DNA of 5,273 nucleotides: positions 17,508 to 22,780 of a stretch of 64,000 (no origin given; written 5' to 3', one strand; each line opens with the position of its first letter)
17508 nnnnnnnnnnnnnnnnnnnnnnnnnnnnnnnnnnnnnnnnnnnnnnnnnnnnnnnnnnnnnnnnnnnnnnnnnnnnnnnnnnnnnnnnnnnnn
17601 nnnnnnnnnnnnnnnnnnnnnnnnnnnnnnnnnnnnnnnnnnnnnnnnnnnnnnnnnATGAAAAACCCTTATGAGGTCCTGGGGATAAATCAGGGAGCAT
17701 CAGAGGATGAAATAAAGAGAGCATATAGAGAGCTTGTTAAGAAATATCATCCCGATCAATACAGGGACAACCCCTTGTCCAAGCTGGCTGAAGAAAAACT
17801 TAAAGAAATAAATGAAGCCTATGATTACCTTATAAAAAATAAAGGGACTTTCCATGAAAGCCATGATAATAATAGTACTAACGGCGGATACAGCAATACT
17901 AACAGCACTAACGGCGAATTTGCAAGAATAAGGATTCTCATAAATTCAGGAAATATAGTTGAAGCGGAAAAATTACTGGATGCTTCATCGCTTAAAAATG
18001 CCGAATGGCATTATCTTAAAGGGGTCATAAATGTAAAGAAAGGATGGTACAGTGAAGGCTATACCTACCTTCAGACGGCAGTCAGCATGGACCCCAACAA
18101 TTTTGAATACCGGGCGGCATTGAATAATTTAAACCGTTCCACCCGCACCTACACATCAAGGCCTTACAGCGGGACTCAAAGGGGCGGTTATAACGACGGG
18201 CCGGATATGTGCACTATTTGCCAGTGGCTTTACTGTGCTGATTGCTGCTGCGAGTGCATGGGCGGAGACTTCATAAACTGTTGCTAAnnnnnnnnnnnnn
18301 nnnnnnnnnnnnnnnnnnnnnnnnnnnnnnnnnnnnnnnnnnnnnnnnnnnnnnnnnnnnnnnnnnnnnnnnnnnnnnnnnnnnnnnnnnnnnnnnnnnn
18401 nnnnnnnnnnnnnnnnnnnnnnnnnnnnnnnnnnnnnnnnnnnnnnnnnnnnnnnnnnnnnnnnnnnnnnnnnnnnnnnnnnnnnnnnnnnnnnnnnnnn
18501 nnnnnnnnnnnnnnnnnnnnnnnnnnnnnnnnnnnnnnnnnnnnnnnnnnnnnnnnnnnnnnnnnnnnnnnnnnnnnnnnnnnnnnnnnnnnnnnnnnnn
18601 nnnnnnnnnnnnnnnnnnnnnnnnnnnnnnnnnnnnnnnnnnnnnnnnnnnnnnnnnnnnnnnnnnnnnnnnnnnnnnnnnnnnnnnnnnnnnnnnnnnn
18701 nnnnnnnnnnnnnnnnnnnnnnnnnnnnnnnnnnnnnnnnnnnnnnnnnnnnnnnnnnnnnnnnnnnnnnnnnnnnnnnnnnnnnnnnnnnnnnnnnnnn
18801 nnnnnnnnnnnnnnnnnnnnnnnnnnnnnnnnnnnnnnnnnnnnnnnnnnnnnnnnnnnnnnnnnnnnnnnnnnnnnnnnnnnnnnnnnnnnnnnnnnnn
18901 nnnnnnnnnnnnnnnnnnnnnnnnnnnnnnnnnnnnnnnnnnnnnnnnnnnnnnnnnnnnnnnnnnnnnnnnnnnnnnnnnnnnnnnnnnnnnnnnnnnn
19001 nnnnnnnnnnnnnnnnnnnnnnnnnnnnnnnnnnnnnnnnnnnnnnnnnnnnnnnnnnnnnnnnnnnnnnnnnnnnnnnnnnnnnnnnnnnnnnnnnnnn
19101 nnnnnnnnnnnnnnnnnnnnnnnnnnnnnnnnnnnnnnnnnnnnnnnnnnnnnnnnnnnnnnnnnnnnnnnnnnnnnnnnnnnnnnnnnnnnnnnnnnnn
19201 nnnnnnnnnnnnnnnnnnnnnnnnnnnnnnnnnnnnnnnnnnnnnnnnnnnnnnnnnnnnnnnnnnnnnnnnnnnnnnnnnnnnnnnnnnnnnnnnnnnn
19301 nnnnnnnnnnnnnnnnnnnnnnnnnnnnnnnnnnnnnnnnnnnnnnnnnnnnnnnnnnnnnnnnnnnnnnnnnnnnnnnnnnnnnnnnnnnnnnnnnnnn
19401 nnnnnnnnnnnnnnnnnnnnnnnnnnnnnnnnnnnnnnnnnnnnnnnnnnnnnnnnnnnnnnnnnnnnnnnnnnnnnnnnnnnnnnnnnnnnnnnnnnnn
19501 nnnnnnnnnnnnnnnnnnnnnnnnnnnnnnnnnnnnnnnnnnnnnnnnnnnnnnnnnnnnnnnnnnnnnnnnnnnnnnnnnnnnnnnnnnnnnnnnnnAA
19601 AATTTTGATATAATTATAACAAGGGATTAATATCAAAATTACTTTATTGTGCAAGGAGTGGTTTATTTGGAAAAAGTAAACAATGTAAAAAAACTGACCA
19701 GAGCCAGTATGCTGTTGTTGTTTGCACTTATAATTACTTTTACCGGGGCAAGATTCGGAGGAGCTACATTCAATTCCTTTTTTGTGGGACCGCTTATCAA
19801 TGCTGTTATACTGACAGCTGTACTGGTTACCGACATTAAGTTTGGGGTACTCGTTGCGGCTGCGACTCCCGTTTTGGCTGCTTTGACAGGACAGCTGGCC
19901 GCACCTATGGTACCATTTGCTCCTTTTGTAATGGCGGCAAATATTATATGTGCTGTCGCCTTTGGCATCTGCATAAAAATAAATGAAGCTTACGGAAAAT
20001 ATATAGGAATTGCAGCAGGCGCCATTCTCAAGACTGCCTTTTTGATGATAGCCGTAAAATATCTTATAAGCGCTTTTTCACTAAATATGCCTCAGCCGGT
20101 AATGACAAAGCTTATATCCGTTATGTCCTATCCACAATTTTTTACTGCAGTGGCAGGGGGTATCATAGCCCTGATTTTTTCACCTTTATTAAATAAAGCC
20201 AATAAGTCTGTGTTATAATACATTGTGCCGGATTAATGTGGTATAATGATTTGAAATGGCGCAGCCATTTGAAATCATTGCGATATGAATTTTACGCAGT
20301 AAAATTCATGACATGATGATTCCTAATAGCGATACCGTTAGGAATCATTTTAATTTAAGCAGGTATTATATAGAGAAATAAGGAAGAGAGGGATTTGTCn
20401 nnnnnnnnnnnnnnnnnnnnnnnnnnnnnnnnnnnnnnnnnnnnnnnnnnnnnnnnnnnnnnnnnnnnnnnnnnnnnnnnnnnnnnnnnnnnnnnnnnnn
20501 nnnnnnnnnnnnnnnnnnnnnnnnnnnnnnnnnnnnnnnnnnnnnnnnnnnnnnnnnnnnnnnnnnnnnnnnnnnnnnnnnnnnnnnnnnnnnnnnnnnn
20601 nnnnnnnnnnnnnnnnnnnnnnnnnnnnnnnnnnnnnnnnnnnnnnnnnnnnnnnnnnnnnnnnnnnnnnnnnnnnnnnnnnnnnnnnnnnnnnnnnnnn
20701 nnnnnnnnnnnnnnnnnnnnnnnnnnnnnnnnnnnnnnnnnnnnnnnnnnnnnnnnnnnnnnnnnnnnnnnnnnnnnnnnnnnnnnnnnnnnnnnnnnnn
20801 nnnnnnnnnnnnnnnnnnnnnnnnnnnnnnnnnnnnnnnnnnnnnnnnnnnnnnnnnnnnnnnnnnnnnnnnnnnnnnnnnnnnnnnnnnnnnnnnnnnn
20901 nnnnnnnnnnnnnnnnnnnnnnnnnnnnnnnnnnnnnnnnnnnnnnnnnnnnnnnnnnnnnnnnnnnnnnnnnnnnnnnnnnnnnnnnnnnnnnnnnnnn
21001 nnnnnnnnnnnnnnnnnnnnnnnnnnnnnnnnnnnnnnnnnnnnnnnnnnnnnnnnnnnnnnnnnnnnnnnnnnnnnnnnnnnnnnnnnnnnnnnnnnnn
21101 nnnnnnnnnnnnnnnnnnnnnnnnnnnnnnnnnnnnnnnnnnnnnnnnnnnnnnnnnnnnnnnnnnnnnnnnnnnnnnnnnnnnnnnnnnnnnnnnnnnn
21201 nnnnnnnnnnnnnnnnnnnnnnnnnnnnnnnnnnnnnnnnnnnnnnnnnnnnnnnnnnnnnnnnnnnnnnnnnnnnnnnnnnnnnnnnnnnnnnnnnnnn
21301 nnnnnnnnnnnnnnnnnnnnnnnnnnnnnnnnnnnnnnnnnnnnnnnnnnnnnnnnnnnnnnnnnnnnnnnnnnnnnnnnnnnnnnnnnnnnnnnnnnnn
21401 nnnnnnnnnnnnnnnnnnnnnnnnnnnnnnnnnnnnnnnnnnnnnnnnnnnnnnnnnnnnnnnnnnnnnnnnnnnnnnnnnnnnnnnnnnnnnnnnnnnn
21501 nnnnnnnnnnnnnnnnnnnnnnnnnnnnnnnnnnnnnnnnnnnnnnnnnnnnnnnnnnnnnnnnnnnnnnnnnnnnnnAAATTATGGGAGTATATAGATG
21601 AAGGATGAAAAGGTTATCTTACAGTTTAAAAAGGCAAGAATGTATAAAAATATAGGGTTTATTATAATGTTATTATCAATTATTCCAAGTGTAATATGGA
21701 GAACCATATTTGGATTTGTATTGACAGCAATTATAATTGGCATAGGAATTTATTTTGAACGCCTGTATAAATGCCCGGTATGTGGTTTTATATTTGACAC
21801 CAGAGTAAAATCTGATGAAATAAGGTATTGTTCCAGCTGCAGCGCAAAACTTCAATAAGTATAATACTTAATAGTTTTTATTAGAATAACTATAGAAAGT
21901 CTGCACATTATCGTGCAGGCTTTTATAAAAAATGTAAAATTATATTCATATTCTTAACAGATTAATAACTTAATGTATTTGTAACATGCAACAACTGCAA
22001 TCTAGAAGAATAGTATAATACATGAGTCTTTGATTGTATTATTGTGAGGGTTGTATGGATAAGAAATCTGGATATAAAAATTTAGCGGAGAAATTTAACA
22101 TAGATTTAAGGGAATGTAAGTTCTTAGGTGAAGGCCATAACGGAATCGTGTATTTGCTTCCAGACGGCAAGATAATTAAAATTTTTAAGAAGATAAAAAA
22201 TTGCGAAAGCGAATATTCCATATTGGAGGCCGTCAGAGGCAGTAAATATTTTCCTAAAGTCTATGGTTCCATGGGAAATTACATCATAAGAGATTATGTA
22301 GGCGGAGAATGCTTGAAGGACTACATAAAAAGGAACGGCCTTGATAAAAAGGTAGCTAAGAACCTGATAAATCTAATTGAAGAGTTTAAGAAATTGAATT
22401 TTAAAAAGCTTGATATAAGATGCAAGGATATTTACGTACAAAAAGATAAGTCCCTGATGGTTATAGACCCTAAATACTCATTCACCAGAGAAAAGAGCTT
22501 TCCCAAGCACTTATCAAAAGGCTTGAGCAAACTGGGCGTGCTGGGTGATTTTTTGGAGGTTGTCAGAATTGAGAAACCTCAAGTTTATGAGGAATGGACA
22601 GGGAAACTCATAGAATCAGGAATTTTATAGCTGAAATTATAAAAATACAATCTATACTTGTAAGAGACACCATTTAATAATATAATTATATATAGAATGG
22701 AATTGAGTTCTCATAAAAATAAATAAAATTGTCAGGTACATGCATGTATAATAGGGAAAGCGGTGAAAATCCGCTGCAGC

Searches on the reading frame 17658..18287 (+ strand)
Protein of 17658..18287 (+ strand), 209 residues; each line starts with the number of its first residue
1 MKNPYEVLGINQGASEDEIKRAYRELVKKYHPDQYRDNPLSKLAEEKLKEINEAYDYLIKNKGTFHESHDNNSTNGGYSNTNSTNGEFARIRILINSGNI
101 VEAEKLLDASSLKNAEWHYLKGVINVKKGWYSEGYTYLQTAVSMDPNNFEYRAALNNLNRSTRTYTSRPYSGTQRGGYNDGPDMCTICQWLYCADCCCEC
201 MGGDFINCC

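Call 28: search_protein_families(library=pfam, proteins=[window:17658-18287:+], max_evalue=0.00001)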
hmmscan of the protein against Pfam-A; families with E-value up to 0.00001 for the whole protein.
window:17658-18287:+ (209 aa): 1 family
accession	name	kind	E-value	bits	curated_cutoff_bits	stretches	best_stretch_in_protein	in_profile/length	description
PF00226.36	DnaJ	-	2.3e-18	66.5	27.8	1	3-60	1-55/63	DnaJ domain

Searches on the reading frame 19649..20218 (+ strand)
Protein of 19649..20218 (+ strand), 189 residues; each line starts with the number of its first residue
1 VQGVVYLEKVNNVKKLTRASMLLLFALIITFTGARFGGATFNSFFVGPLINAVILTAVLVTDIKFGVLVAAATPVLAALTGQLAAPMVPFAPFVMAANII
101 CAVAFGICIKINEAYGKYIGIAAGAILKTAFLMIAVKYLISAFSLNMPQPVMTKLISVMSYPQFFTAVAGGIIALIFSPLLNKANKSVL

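Call 26: search_protein_families(library=pfam, proteins=[window:19649-20218:+], max_evalue=0.00001)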
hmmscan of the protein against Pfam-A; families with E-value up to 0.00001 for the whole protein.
window:19649-20218:+ (189 aa): 1 family
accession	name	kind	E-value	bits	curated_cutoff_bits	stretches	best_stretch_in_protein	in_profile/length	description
PF12822.12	ECF_trnsprt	-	2.9e-07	31.1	30.7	1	14-181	1-168/169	ECF transporter, substrate-specific component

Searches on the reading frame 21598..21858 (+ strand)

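Call 30: search_protein_families(library=pfam, proteins=[window:21598-21858:+], max_evalue=0.1)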
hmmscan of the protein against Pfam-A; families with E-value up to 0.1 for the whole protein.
window:21598-21858:+ (86 aa): 3 families
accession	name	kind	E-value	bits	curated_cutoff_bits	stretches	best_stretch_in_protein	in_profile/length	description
PF09723.15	Zn_ribbon_8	-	0.0018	18.7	34.4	1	57-84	6-36/41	Zinc ribbon domain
PF05810.19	NinF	-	0.054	13.9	27.5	0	58-85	1-24/25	NinF protein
PF21349.2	RUBY_RBDX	-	0.062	13.2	26.5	0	57-67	1-11/30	Rubrerythrin, rubredoxin-like domain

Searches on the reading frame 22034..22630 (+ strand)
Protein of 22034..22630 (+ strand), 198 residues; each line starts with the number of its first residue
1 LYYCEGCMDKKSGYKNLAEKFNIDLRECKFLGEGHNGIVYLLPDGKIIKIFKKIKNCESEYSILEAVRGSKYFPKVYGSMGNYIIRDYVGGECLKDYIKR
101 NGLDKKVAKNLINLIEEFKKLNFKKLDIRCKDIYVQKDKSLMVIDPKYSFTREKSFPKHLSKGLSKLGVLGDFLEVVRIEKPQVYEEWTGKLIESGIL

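Call 26: search_protein_families(library=pfam, proteins=[window:22034-22630:+], max_evalue=0.00001)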
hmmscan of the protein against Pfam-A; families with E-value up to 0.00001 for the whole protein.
window:22034-22630:+ (198 aa): 0 families

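Call 30: search_protein_families(library=pfam, proteins=[window:22034-22630:+], max_evalue=0.1)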
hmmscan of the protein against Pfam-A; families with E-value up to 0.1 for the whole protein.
window:22034-22630:+ (198 aa): 4 families
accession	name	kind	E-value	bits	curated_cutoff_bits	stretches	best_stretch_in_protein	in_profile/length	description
PF10707.15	YrbL-PhoP_reg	-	0.00028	21.1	31.5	0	23-61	1-41/185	PhoP regulatory network protein YrbL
PF12260.14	PIP49_C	-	0.0019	18.3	25.2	1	58-152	7-113/189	Protein-kinase domain of FAM69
PF08282.18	Hydrolase_3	-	0.0082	16.3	20.9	0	8-36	186-214/255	haloacid dehalogenase-like hydrolase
PF01633.27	Choline_kinase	-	0.053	13.3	29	0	53-112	37-97/300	Choline/ethanolamine kinase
